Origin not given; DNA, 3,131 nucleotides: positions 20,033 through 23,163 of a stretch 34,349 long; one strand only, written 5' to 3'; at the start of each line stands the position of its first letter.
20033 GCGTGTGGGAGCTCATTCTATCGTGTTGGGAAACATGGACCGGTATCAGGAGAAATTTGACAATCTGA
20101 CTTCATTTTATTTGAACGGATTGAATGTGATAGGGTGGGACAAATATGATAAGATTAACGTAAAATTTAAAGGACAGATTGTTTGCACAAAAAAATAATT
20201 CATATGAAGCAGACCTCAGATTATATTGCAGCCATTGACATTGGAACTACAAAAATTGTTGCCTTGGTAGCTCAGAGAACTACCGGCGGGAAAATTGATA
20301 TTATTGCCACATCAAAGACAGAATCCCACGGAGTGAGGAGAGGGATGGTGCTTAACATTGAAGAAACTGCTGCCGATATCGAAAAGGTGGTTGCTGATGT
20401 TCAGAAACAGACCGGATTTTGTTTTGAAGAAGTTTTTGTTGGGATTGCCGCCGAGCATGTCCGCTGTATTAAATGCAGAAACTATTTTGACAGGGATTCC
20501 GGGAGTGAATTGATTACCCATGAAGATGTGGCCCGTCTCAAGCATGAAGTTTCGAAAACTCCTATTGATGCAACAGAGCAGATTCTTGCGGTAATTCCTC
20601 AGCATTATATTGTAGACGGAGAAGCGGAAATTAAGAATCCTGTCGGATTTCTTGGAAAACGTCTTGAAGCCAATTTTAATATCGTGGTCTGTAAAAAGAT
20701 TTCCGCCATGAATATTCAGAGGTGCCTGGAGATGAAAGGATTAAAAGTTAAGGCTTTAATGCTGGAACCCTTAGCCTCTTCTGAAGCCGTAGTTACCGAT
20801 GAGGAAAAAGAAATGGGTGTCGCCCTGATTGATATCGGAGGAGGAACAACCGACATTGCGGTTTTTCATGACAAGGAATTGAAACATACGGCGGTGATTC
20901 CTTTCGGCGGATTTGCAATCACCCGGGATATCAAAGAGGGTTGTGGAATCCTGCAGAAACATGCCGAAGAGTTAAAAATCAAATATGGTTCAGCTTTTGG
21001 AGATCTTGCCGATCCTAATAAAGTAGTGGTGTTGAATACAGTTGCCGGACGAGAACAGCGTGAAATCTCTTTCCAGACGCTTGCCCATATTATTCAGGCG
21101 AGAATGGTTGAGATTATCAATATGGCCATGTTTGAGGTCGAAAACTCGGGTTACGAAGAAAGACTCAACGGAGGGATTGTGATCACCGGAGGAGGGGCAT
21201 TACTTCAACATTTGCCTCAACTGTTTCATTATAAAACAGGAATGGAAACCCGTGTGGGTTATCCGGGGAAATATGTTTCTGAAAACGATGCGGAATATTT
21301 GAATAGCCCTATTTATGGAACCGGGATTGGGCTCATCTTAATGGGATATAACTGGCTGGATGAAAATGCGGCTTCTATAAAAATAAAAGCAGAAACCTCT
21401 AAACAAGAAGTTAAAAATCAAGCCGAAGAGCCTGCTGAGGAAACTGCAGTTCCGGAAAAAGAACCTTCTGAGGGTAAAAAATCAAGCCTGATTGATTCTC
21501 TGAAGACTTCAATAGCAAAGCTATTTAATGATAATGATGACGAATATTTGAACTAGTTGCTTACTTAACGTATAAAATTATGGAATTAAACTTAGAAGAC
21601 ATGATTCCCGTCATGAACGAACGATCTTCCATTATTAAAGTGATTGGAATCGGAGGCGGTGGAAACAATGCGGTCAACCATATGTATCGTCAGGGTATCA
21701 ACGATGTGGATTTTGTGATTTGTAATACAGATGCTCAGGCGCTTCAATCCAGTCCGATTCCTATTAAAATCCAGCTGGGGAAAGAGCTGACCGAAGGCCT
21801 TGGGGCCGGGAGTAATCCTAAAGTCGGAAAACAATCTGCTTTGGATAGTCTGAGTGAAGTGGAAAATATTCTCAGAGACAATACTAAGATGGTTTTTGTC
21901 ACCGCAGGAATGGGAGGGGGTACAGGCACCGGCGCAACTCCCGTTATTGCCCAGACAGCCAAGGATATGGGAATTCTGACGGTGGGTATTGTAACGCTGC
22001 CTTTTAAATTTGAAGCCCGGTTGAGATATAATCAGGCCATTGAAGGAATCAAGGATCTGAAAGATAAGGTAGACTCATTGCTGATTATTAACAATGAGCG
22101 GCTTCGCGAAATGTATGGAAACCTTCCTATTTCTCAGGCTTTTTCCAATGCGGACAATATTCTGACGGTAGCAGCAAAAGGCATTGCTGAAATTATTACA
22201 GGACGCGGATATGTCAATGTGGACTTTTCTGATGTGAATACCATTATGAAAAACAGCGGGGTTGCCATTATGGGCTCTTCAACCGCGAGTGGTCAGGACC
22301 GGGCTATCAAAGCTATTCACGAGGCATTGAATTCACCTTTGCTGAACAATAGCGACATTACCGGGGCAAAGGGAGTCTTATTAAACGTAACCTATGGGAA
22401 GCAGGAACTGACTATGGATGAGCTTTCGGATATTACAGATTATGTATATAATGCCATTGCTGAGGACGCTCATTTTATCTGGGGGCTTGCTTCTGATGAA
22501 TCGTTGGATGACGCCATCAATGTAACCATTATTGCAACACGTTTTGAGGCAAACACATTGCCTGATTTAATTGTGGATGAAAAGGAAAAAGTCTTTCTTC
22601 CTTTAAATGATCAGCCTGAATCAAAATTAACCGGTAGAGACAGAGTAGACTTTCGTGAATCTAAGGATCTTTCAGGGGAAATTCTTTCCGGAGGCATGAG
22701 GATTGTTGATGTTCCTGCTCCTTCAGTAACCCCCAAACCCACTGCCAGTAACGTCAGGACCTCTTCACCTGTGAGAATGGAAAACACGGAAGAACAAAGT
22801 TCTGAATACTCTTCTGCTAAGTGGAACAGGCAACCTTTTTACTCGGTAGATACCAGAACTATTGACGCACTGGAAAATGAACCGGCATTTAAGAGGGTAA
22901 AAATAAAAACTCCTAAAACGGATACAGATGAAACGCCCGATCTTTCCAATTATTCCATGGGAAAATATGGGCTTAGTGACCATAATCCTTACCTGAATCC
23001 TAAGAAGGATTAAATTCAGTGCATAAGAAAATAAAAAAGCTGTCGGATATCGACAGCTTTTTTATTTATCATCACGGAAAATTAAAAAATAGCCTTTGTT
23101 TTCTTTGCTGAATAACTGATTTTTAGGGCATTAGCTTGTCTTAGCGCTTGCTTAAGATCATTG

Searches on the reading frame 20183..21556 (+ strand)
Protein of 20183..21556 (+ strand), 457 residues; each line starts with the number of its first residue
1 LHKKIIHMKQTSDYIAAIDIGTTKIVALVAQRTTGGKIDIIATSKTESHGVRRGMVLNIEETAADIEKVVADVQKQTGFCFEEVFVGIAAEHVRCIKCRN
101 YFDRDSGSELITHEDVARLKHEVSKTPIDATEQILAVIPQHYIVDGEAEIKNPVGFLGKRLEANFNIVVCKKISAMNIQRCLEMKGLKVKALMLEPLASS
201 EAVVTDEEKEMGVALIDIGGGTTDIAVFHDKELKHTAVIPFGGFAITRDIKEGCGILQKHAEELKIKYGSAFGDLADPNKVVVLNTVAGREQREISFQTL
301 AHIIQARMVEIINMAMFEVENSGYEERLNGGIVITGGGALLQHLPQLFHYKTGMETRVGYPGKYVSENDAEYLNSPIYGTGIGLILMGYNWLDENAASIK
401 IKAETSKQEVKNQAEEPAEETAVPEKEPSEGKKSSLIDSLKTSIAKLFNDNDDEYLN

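Call 64: search_protein_families(library=pfam, proteins=[window:20183-21556:+], max_evalue=0.00001)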
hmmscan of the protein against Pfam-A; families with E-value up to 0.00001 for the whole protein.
window:20183-21556:+ (457 aa): 5 families
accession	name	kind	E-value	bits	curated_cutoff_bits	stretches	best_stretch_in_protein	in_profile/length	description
PF14450.12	FtsA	-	2.5e-33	115.6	31.8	1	214-383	1-127/127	Cell division protein FtsA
PF02491.25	SHS2_FTSA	-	1.3e-19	70.8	25.4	1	91-168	2-78/79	SHS2 domain inserted in FTSA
PF06723.19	MreB_Mbl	-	4.6e-11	42.6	27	1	181-359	115-304/327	MreB/Mbl protein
PF11104.14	PilM_2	-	1.3e-09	37.9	27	0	178-267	141-236/340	Type IV pilus assembly protein PilM;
PF06277.17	EutA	-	6.5e-06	25.7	27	0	204-251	136-183/475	Ethanolamine utilisation protein EutA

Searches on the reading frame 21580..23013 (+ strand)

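Call 64: search_protein_families(library=pfam, proteins=[window:21580-23013:+], max_evalue=0.00001)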
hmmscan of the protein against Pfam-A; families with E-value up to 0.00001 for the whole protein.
window:21580-23013:+ (477 aa): 2 families
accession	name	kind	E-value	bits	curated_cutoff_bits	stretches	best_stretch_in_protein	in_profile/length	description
PF00091.31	Tubulin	-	5.6e-47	160.9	33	1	19-179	2-189/190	Tubulin/FtsZ family, GTPase domain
PF12327.13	FtsZ_C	-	5.1e-24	84.8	27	1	227-322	1-94/95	FtsZ family, C-terminal domain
